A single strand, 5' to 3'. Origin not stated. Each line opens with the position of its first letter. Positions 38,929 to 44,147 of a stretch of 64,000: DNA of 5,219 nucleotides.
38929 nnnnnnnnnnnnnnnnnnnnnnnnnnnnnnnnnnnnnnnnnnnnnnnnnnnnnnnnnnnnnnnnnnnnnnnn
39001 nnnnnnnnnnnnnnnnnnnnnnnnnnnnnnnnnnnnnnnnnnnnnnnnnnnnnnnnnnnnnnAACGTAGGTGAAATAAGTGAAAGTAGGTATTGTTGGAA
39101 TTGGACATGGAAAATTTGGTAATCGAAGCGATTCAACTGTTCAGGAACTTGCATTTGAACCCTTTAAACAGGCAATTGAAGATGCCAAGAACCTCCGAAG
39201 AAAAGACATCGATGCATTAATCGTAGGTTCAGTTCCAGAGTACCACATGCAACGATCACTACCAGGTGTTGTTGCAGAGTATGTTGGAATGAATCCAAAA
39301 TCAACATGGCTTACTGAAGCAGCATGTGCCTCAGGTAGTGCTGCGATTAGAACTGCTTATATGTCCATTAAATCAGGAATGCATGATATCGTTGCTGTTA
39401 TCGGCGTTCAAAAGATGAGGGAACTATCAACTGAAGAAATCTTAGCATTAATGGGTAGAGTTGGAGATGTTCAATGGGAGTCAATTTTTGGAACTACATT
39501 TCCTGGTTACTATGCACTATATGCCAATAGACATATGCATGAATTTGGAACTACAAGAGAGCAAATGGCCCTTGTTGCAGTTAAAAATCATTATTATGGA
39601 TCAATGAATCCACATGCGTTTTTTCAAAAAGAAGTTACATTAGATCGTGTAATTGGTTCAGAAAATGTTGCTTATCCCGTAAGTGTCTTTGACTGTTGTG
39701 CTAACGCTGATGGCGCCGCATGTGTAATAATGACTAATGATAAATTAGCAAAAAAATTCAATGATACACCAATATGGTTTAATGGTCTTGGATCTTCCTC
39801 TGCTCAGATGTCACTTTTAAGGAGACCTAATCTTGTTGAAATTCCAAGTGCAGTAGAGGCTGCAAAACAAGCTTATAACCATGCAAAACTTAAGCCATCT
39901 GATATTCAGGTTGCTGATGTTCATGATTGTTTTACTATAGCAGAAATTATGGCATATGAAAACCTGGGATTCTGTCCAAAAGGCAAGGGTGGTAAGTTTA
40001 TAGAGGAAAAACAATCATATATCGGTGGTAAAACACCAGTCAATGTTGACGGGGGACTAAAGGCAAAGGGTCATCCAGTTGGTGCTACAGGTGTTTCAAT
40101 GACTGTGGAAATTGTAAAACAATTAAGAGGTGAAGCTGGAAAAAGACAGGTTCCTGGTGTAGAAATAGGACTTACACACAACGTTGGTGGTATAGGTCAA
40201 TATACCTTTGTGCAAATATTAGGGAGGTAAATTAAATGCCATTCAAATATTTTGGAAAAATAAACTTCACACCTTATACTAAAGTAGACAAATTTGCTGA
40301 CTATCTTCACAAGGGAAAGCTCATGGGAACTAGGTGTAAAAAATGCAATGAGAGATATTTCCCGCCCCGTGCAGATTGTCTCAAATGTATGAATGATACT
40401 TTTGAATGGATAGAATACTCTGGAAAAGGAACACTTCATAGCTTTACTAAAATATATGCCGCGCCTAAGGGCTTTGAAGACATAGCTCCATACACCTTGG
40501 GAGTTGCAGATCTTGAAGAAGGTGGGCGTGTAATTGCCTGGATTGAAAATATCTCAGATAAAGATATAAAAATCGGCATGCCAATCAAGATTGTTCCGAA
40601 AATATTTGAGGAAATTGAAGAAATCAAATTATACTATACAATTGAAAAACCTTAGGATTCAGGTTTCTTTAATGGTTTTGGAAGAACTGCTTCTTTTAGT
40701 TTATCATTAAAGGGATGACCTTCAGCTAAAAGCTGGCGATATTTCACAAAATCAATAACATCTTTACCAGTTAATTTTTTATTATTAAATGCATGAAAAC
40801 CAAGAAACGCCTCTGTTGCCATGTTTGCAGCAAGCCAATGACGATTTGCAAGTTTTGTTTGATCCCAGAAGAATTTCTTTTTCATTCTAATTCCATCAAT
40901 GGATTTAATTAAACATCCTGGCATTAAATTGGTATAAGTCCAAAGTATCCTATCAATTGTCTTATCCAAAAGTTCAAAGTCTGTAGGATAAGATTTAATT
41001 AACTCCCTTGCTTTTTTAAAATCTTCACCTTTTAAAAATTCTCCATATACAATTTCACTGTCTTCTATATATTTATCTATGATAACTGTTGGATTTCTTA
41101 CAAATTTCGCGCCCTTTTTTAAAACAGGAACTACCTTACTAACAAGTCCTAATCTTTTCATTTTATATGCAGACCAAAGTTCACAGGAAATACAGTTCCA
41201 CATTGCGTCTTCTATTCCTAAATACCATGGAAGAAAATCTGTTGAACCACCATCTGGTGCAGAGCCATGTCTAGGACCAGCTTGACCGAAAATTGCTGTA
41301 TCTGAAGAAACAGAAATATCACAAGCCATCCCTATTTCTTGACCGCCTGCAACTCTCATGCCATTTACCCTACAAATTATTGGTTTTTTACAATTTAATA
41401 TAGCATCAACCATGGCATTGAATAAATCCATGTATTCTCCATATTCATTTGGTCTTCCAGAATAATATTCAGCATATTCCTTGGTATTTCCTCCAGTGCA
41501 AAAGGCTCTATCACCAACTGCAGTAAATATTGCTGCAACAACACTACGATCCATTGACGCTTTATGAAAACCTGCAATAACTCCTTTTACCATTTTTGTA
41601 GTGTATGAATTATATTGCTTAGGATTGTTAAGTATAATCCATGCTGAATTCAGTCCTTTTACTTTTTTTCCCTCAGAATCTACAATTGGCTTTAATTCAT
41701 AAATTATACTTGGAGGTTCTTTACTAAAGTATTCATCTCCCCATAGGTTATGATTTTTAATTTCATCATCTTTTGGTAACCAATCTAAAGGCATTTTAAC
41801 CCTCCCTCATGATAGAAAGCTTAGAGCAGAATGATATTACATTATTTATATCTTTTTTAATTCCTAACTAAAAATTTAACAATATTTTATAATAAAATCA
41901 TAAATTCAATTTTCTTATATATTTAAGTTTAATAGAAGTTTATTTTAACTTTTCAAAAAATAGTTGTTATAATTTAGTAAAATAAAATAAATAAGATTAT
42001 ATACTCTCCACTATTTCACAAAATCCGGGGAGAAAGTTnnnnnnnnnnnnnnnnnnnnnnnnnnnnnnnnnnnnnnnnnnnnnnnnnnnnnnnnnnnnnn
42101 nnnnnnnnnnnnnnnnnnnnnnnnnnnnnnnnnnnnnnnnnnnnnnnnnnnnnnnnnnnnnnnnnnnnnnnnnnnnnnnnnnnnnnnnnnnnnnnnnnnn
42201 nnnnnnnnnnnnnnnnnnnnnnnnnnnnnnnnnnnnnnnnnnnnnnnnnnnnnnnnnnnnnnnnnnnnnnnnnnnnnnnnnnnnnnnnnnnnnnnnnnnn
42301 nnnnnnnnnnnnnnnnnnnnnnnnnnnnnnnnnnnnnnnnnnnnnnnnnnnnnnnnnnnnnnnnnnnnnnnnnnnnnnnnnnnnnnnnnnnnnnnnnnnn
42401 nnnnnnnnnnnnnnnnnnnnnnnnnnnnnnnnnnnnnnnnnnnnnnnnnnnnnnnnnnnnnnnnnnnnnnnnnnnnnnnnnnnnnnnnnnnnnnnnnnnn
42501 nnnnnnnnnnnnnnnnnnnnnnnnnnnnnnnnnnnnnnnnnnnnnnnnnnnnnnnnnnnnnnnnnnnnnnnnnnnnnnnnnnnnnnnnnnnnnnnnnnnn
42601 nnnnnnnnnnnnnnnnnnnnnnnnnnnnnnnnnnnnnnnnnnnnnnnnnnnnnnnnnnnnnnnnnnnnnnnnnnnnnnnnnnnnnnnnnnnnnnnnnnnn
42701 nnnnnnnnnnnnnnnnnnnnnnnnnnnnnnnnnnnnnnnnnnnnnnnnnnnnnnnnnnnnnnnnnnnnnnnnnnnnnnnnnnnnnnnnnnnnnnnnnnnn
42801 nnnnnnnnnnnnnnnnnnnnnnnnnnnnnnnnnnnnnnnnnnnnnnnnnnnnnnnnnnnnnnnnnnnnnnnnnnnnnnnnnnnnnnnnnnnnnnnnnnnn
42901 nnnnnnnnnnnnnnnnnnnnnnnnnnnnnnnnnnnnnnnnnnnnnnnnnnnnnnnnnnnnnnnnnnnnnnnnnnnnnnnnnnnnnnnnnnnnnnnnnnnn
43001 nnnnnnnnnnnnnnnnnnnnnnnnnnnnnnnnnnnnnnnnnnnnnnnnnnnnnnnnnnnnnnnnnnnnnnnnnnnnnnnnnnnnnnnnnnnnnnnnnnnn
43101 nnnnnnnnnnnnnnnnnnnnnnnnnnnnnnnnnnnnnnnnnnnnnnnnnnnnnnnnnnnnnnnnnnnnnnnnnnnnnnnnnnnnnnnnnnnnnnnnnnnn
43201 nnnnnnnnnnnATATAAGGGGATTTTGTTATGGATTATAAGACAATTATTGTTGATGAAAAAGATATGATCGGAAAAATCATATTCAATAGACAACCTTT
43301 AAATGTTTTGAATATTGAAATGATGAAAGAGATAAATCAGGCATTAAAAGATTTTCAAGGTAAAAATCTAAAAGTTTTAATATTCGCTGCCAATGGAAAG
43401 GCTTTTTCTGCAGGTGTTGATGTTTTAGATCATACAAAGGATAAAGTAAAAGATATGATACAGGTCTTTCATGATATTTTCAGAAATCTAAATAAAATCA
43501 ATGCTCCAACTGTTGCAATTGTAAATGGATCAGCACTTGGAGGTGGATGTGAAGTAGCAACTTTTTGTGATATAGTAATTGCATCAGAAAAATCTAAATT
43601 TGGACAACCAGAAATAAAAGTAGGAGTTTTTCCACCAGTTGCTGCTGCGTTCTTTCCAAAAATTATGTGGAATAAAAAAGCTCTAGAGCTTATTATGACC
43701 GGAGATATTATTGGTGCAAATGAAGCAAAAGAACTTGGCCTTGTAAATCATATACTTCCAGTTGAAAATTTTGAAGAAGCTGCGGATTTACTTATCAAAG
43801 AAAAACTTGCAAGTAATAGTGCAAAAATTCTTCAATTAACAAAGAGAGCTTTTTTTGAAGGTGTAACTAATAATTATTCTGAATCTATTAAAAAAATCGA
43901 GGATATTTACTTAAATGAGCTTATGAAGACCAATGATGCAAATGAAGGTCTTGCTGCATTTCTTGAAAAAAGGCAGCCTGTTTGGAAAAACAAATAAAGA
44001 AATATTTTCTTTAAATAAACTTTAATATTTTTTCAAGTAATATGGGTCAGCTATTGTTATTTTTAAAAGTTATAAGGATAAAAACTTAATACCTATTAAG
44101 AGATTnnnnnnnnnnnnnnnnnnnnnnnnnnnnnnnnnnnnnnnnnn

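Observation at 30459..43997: Apparently complete anaerobic benzoyl-CoA route: class I BCR-like bcrCB plus two ATPases and ferredoxin, with Oah-, Had- and Dch-like genes, in a low-GC archaeon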

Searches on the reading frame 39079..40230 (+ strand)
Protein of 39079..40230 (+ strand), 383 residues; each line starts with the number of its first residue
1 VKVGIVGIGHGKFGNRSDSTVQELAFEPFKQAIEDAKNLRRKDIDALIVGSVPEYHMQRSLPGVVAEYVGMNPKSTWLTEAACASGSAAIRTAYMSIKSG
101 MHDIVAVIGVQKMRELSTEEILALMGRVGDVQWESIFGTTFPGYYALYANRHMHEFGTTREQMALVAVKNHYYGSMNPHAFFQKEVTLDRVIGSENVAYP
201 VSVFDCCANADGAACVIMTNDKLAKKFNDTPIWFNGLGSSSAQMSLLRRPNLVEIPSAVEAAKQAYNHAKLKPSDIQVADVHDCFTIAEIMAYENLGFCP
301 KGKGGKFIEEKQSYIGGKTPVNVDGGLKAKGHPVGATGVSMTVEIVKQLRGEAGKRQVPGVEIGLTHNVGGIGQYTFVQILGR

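Call 4: search_protein_families(library=ncbifam, proteins=[window:39079-40230:+], max_evalue=0.00001)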
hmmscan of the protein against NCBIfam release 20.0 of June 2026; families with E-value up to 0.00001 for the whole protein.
window:39079-40230:+ (383 aa): 49 families (the best 25 are shown)
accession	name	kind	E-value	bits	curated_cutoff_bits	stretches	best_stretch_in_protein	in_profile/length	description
NF004720.0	PRK06064.1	subfamily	1.1e-149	498.5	420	1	2-383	3-387/389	thiolase domain-containing protein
NF009228.0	PRK12578.1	subfamily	2.9e-138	460.7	485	1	1-383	3-387/387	thiolase domain-containing protein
NF053570.1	AcCoTHIOL_METTL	equivalog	7.9e-114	380.5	600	1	2-382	3-382/385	acetyl-CoA acetyltransferase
NF004810.0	PRK06157.1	equivalog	1.6e-86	290.9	403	1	2-382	8-396/400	acetyl-CoA acetyltransferase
NF005704.0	PRK07516.1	subfamily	8.3e-85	285.1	412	1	2-382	3-386/389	thiolase domain-containing protein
NF004982.0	PRK06365.1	equivalog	3.1e-75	253.9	695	2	3-256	18-271/430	thiolase domain-containing protein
NF004811.0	PRK06158.1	subfamily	4.3e-74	249.8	421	1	2-380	9-377/384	acetyl-CoA acetyltransferase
NF006102.0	PRK08256.1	subfamily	7.3e-70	236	436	1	2-378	4-387/394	lipid-transfer protein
NF006010.0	PRK08142.1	subfamily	1.7e-63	214.7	462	1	5-372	9-373/388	thiolase domain-containing protein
NF004715.0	PRK06059.1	equivalog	2.6e-62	211.1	424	1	2-374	5-391/399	lipid-transfer protein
NF053628.1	BnzsclthlBbsBGT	equivalog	2e-60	204.7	750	1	3-371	7-370/389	benzoylsuccinyl-CoA thiolase subunit BbsB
NF006180.0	PRK08313.1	subfamily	5.5e-57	193.4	514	1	3-382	6-383/389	thiolase domain-containing protein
NF005892.0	PRK07855.1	subfamily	1.5e-56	191.9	469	1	3-365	8-373/390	lipid-transfer protein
NF004936.0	PRK06289.1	equivalog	3.8e-53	180.7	375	1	16-381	21-401/405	acetyl-CoA acetyltransferase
NF004722.0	PRK06066.1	equivalog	5.8e-52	177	516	1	1-373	4-374/385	thiolase domain-containing protein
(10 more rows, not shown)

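Call 5: search_protein_families(library=pfam, proteins=[window:39079-40230:+], max_evalue=0.00001)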
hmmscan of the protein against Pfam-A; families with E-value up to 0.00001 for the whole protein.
window:39079-40230:+ (383 aa): 3 families
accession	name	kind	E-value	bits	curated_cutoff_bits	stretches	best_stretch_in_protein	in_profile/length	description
PF22691.2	Thiolase_C_1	-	7.6e-49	165.6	28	1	238-383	1-144/144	Thiolase C-terminal domain-like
PF00108.29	Thiolase_N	-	1.8e-17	64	26.4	1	8-186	6-197/260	Thiolase, N-terminal domain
PF02803.24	Thiolase_C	-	4.4e-10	39.7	27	1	259-366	25-114/123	Thiolase, C-terminal domain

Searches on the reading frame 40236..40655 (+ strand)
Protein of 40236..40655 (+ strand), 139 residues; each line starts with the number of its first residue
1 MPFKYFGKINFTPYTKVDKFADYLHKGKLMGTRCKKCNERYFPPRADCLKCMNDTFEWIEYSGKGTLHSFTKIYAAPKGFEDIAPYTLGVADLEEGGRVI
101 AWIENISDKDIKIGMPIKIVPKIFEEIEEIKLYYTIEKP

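Call 10: search_protein_families(library=ncbifam, proteins=[window:40236-40655:+], max_evalue=1e-8)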
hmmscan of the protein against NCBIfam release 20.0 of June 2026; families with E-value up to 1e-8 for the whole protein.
window:40236-40655:+ (139 aa): 1 family
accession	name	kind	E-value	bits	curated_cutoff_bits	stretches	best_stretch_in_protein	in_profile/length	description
NF053627.1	BnzsclthlBbsAGT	equivalog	3.3e-14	53.1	250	1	28-105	35-110/145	benzoylsuccinyl-CoA thiolase subunit BbsA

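Call 32: search_protein_families(library=pfam, proteins=[window:40236-40655:+], max_evalue=0.001)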
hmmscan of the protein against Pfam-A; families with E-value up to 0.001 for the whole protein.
window:40236-40655:+ (139 aa): 2 families
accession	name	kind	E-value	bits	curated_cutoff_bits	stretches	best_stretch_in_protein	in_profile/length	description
PF01796.24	OB_ChsH2_C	-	4.8e-19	68.5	27.1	1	58-120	1-63/65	ChsH2, C-terminal OB-fold domain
PF12172.15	zf-ChsH2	-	7.4e-10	38.9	23.2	1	27-56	7-36/37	ChsH2, rubredoxin-like zinc ribbon domain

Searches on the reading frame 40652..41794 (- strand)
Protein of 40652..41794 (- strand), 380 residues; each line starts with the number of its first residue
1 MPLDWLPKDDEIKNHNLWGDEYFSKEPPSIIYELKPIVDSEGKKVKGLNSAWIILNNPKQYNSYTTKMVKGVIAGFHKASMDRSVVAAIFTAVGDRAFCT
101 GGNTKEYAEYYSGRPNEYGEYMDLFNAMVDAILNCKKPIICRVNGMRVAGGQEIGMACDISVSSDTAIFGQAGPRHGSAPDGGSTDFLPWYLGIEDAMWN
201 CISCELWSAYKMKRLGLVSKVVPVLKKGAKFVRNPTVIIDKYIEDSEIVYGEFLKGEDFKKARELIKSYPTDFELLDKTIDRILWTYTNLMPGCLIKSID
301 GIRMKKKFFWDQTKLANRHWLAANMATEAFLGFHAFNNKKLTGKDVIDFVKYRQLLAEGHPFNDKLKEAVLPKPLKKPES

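Call 4: search_protein_families(library=ncbifam, proteins=[window:40652-41794:-], max_evalue=0.00001)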
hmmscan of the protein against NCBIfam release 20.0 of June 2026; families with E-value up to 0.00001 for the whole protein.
window:40652-41794:- (380 aa): 63 families (the best 25 are shown)
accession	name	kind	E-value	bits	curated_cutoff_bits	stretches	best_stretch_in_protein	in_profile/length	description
TIGR03200.1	dearomat_oah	equivalog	3.4e-171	569.2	464.45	1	12-371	1-360/360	6-oxocyclohex-1-ene-1-carbonyl-CoA hydratase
TIGR03210.1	badI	equivalog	7.6e-32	110.6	467.6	1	50-230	12-188/256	2-ketocyclohexanecarboxyl-CoA hydrolase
NF046063.1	oxepin_alt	equivalog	2.8e-28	99.1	300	1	52-223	12-182/254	oxepin-CoA hydrolase, alternative type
NF005637.0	PRK07396.1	equivalog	2.9e-27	95.8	380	1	51-233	24-204/273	1,4-dihydroxy-2-naphthoyl-CoA synthase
TIGR01929.1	menB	equivalog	9.5e-27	94.2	342.7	1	51-231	14-192/259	1,4-dihydroxy-2-naphthoyl-CoA synthase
NF004840.0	PRK06190.1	equivalog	1.1e-26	94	253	1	52-223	16-183/260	enoyl-CoA hydratase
NF051848.1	EnCoAHydtEchA19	equivalog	2.3e-26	92.9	400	1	53-223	13-182/258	enoyl-CoA hydratase EchA19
NF005700.0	PRK07511.1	subfamily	1.4e-25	90.3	274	1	53-222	16-184/260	enoyl-CoA hydratase family protein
NF006109.0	PRK08260.1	subfamily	2.2e-24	86.3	320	1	51-223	15-200/296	enoyl-CoA hydratase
NF004517.0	PRK05862.1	equivalog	1.9e-23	83.3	396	1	51-224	15-182/257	enoyl-CoA hydratase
NF004475.0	PRK05809.1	subfamily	3.5e-23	82.4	394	1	50-223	14-184/260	short-chain-enoyl-CoA hydratase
TIGR02280.1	PaaB1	equivalog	1.9e-22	80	345.15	1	52-222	11-179/256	2-(1,2-epoxy-1,2-dihydrophenyl)acetyl-CoA isomerase PaaG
NF004634.0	PRK05980.1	equivalog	7.6e-22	77.9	375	1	51-224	14-188/263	crotonase/enoyl-CoA hydratase family protein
NF042430.2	EnCoAhydt_DpgD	equivalog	4.8e-21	75.4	400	1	50-224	7-183/258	enoyl-CoA-hydratase DpgD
NF006699.0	PRK09245.1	subfamily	8e-21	74.5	354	1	53-223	16-190/266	crotonase/enoyl-CoA hydratase family protein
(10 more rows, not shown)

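Call 5: search_protein_families(library=pfam, proteins=[window:40652-41794:-], max_evalue=0.00001)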
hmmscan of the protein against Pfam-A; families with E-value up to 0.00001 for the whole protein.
window:40652-41794:- (380 aa): 2 families
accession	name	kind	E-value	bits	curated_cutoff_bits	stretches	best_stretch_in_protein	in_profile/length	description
PF00378.25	ECH_1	-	4.8e-36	124.8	27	1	52-249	8-197/251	Enoyl-CoA hydratase/isomerase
PF16113.10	ECH_2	-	2.5e-18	67.1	27.2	1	52-223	3-173/335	Enoyl-CoA hydratase/isomerase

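Call 25: search_solved_structures(query=window:40652-41794:-, max_evalue=1e-10)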
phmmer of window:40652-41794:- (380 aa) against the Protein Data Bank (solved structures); distinct sequences matched with E-value up to 1e-10: 55.
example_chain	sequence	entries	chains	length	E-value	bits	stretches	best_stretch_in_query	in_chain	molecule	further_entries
4els_A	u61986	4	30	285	1.5e-24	90.1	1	51-226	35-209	1,4-Dihydroxy-2-naphthoyl-CoA synthase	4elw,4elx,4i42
3t88_A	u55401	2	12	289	1.5e-24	90.1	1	51-226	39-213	1,4-Dihydroxy-2-naphthoyl-CoA synthase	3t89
3h02_A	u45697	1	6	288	8.6e-24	87.6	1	51-226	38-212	Naphthoate synthase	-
2iex_A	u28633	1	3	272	1.6e-23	86.7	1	51-237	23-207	Dihydroxynapthoic acid synthetase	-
2uzf_A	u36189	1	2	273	1.8e-23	86.6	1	51-226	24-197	NAPHTHOATE SYNTHASE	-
9qwv_A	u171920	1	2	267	4e-20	75.6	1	52-222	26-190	Enoyl-CoA hydratase, mitochondrial, putative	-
2ej5_A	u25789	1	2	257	2.9e-19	72.7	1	45-224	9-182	Enoyl-CoA hydratase subunit II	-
9ula_A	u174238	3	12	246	3.5e-19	72.5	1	53-225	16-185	Enoyl-CoA hydratase/isomerase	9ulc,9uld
28bq_A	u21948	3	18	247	3.5e-19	72.4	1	53-225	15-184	Enoyl-CoA hydratase/isomerase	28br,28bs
7eum_C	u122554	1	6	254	3.8e-19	72.3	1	53-225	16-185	Enoyl-CoA hydratase/isomerase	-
1ey3_A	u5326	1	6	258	1.6e-17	67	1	43-225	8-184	ENOYL-COA HYDRATASE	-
1mj3_A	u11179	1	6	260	1.6e-17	67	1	43-225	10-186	ENOYL-COA HYDRATASE, MITOCHONDRIAL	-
1dub_A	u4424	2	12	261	1.6e-17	67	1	43-225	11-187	2-ENOYL-COA HYDRATASE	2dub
4eml_A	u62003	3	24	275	1.8e-17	66.8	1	50-226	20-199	Naphthoate synthase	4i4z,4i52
9rgq_A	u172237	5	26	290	2.2e-17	66.5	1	43-225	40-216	Enoyl-CoA hydratase, mitochondrial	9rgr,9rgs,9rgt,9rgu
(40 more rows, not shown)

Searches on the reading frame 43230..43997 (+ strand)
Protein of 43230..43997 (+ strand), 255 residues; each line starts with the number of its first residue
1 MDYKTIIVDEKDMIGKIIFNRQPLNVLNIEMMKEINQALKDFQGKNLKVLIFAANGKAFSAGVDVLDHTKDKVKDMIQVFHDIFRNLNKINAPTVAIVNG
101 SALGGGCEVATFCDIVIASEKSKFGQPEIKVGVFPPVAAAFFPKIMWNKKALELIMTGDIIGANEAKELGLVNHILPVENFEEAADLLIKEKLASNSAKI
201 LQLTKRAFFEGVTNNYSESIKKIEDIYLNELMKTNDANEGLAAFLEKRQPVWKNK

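Call 4: search_protein_families(library=ncbifam, proteins=[window:43230-43997:+], max_evalue=0.00001)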
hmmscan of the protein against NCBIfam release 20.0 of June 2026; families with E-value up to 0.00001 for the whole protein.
window:43230-43997:+ (255 aa): 72 families (the best 25 are shown)
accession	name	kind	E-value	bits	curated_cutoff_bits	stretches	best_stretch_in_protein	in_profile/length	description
NF004475.0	PRK05809.1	subfamily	2.4e-51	174.7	394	1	1-255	1-260/260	short-chain-enoyl-CoA hydratase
NF004517.0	PRK05862.1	equivalog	1.3e-50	172.3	396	1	1-254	1-256/257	enoyl-CoA hydratase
NF051848.1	EnCoAHydtEchA19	equivalog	4.9e-47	160.7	400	1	6-254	2-257/258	enoyl-CoA hydratase EchA19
TIGR03189.1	dienoyl_CoA_hyt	equivalog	2.3e-46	158.2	292.5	1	16-255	13-251/251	cyclohexa-1,5-dienecarbonyl-CoA hydratase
NF005803.0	PRK07658.1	equivalog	1.9e-45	155.3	313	1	5-255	3-257/257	enoyl-CoA hydratase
NF006008.0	PRK08139.1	equivalog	2.3e-45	155.2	313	1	6-254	13-265/266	enoyl-CoA hydratase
NF005802.0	PRK07657.1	equivalog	2.6e-42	145.1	363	1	11-254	11-259/260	enoyl-CoA hydratase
NF006007.0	PRK08138.1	subfamily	4.5e-41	140.9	355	1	10-254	14-260/261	enoyl-CoA hydratase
NF007239.0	PRK09674.1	equivalog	2.4e-40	138.6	371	1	3-253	3-255/257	2,3-dehydroadipyl-CoA hydratase PaaF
NF004634.0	PRK05980.1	equivalog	6.3e-39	133.9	375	1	4-252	3-260/263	crotonase/enoyl-CoA hydratase family protein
NF006699.0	PRK09245.1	subfamily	2.1e-38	132.1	354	1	28-254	29-265/266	crotonase/enoyl-CoA hydratase family protein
NF006100.0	PRK08252.1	subfamily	3.5e-38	131.6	282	1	5-254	4-253/254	crotonase/enoyl-CoA hydratase family protein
NF005073.0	PRK06495.1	subfamily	1.1e-37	129.8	296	1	5-254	5-256/257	enoyl-CoA hydratase/isomerase family protein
NF006566.0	PRK09076.1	subfamily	1.5e-37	129.6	286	1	5-255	6-260/260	enoyl-CoA hydratase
NF006109.0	PRK08260.1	subfamily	3.1e-37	128.4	320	1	1-255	1-278/296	enoyl-CoA hydratase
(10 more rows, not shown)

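Call 5: search_protein_families(library=pfam, proteins=[window:43230-43997:+], max_evalue=0.00001)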
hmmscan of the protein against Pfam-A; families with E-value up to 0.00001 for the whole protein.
window:43230-43997:+ (255 aa): 2 families
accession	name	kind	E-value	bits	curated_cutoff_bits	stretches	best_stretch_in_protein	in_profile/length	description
PF00378.25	ECH_1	-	1.2e-53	182.5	27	1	11-254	3-250/251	Enoyl-CoA hydratase/isomerase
PF16113.10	ECH_2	-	6.3e-32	111.8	27.2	1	15-230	2-229/335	Enoyl-CoA hydratase/isomerase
